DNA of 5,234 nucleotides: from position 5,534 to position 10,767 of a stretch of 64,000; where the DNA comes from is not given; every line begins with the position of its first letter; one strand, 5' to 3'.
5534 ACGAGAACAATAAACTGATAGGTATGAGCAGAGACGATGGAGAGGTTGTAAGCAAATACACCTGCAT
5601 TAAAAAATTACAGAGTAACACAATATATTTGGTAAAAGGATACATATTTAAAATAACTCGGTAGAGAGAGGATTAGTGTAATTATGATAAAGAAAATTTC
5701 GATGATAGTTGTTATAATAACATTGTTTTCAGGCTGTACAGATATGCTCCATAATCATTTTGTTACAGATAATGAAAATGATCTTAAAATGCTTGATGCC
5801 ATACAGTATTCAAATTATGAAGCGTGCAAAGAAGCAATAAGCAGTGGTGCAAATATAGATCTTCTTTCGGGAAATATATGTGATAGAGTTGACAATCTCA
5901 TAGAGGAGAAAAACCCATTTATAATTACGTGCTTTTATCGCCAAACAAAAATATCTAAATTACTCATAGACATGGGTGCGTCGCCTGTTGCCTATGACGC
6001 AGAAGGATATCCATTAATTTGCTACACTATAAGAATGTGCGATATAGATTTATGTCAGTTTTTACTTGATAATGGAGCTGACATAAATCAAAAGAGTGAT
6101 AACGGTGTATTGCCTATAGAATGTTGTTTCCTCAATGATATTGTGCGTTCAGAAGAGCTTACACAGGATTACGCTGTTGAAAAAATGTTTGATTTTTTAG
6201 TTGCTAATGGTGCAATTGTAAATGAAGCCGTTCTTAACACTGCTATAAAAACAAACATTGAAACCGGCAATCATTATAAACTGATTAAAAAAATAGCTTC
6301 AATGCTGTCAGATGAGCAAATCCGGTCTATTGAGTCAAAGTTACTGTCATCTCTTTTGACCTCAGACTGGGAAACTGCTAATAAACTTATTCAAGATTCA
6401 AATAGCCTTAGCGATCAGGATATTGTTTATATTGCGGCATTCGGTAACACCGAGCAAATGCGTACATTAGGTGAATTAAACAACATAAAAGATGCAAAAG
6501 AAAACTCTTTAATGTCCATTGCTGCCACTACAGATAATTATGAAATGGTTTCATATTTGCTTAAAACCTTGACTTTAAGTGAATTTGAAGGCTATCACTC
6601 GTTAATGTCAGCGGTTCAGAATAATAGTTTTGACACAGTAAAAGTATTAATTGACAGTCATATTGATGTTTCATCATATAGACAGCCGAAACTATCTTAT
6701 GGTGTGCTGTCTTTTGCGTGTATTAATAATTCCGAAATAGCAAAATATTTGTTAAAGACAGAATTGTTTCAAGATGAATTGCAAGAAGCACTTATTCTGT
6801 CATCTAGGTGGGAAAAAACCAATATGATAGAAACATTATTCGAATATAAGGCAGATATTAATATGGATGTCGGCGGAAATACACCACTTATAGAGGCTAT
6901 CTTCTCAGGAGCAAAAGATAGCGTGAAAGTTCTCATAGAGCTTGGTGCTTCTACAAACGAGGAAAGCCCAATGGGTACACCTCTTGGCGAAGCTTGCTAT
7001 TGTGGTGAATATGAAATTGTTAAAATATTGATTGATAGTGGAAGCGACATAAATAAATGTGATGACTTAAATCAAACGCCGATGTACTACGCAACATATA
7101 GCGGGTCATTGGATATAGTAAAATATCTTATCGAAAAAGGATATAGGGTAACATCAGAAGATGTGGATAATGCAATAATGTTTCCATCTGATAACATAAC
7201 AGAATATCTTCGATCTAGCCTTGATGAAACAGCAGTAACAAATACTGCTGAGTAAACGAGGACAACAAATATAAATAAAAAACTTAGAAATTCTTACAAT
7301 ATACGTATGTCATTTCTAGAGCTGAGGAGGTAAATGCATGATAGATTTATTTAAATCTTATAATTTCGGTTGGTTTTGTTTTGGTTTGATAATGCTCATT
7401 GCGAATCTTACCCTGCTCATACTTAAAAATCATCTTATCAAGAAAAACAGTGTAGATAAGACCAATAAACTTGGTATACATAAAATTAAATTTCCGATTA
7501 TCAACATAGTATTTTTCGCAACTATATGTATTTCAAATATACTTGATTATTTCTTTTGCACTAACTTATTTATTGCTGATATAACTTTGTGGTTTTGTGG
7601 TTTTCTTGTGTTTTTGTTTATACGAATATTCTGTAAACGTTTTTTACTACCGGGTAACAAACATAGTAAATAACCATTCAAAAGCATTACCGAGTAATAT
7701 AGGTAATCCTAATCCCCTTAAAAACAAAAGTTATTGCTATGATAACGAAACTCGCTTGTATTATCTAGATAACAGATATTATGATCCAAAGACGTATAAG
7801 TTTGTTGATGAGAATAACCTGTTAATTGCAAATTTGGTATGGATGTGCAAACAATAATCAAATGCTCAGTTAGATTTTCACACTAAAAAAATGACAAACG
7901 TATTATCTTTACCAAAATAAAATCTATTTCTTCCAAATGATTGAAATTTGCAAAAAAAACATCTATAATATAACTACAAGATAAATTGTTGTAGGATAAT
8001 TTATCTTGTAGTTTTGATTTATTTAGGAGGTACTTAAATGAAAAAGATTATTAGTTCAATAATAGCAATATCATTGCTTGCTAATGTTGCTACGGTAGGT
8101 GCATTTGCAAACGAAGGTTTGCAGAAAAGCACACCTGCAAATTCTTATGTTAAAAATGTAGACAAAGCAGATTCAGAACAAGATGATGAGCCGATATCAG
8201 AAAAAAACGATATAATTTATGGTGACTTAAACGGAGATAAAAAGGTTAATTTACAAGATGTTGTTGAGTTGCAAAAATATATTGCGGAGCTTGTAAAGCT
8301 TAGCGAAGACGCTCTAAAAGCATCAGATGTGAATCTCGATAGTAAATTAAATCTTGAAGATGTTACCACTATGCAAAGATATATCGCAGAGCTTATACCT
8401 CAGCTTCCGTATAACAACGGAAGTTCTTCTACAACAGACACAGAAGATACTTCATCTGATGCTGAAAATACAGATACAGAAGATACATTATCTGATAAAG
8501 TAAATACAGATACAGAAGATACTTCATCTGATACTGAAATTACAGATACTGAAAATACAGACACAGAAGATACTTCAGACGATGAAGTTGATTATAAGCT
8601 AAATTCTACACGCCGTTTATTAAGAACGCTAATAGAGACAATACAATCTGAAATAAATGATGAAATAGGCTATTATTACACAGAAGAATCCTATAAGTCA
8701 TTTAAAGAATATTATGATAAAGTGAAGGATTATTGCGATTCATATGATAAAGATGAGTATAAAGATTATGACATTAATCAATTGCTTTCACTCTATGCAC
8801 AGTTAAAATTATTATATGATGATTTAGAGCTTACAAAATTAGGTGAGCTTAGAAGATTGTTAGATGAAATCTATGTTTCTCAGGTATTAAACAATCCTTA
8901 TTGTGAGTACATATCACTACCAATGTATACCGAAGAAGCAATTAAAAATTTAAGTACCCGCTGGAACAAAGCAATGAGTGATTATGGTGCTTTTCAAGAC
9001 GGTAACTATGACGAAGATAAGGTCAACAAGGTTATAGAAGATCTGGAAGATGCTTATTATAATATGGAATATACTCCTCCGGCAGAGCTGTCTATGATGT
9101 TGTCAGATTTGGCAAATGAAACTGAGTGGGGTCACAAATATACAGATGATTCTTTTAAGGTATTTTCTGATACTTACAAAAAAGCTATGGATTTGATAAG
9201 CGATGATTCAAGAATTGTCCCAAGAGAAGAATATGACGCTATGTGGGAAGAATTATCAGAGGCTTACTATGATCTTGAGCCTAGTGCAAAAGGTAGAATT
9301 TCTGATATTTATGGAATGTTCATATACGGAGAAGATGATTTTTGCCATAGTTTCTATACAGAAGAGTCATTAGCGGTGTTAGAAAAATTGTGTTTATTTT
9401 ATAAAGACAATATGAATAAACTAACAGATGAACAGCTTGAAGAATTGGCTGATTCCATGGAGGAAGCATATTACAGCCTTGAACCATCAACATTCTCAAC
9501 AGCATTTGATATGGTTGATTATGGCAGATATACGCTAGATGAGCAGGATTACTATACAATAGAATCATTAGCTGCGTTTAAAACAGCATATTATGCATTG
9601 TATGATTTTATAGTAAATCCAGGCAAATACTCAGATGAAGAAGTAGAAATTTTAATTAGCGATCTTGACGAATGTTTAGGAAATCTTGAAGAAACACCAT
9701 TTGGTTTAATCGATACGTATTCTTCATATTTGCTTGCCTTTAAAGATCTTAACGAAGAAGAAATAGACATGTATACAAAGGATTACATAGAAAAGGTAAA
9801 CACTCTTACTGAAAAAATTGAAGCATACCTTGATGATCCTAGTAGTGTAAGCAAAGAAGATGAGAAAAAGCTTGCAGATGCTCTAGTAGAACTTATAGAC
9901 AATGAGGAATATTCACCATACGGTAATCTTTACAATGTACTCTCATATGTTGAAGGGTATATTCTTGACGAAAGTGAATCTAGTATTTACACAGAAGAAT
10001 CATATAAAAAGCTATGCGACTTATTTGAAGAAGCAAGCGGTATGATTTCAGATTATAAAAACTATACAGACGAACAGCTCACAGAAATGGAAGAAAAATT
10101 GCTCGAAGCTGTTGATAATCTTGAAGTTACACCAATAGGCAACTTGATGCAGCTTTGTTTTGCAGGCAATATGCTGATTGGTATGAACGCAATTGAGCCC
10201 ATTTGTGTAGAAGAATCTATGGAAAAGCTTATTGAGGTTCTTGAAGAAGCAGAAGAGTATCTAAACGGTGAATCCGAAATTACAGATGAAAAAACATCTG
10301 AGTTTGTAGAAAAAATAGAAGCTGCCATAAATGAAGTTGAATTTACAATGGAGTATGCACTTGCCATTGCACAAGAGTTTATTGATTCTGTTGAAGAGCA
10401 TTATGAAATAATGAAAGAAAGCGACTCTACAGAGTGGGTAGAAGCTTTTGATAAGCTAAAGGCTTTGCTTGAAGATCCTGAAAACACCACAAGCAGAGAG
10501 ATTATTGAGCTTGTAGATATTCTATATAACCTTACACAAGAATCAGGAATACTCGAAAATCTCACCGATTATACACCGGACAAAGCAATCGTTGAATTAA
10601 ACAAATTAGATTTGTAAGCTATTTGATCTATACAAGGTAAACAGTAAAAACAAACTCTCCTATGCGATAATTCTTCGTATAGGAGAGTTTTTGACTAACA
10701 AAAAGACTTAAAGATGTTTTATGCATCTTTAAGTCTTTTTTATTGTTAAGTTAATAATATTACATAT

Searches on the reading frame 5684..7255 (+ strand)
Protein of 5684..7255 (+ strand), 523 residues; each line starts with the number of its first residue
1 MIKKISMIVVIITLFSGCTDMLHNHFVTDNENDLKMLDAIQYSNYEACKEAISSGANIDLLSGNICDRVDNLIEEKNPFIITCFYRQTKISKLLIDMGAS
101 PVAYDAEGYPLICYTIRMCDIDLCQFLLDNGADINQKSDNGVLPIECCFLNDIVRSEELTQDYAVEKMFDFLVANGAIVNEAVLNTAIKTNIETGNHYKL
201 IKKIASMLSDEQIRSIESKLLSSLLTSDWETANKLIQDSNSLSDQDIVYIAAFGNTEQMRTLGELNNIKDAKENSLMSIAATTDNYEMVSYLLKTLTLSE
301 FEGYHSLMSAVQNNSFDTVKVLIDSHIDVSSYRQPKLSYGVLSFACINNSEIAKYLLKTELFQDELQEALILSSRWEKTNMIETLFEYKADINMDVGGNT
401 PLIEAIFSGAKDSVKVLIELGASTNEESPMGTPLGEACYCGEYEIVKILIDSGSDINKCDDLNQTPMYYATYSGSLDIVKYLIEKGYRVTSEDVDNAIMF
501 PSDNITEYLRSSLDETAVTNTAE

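Call 65: search_protein_families(library=pfam, proteins=[window:5684-7255:+], max_evalue=0.00001)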
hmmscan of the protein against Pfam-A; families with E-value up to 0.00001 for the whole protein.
window:5684-7255:+ (523 aa): 5 families
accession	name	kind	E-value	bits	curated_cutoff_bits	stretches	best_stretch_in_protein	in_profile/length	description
PF12796.13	Ank_2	-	5.3e-46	155.6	27.3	4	432-493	31-90/90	Ankyrin repeats (3 copies)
PF00023.36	Ank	-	6.7e-32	108.2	21.1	0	432-461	4-33/33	Ankyrin repeat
PF13637.12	Ank_4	-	3.9e-30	103.7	22.7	1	437-483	4-50/50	Ankyrin repeats (many copies)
PF13606.12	Ank_3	-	2.9e-29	97.9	22.3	0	463-487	2-26/30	Ankyrin repeat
PF13857.12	Ank_5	-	4.5e-15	56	27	0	421-470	5-56/56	Ankyrin repeats (many copies)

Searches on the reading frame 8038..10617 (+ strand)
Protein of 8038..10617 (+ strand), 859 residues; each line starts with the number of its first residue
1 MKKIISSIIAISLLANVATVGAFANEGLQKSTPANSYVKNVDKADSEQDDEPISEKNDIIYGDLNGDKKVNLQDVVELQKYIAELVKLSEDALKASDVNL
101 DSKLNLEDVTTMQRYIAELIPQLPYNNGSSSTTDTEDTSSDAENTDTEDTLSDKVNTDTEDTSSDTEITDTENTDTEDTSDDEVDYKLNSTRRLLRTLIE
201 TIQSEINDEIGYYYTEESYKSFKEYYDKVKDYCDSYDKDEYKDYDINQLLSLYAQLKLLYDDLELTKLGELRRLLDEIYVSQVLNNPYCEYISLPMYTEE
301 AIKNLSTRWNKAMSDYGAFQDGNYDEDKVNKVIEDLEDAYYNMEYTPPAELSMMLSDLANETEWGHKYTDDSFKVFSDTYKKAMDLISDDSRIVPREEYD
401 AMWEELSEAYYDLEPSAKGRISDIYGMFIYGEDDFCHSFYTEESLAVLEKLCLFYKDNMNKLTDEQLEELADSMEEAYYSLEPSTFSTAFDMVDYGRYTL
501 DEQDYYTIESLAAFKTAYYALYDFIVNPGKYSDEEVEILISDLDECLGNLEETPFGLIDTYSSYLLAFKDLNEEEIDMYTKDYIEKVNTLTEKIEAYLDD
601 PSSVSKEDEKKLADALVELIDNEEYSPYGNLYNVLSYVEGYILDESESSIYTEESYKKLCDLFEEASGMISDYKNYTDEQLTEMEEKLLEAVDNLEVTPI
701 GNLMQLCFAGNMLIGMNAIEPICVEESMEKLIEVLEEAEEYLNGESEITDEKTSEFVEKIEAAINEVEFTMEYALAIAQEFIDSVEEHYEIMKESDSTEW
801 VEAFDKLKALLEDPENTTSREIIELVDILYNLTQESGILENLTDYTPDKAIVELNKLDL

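Call 65: search_protein_families(library=pfam, proteins=[window:8038-10617:+], max_evalue=0.00001)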
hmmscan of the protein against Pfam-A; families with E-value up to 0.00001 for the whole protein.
window:8038-10617:+ (859 aa): 1 family
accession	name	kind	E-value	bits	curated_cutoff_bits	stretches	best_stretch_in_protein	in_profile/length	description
PF00404.24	Dockerin_1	-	9.4e-10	39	22.9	1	61-116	1-56/57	Dockerin type I domain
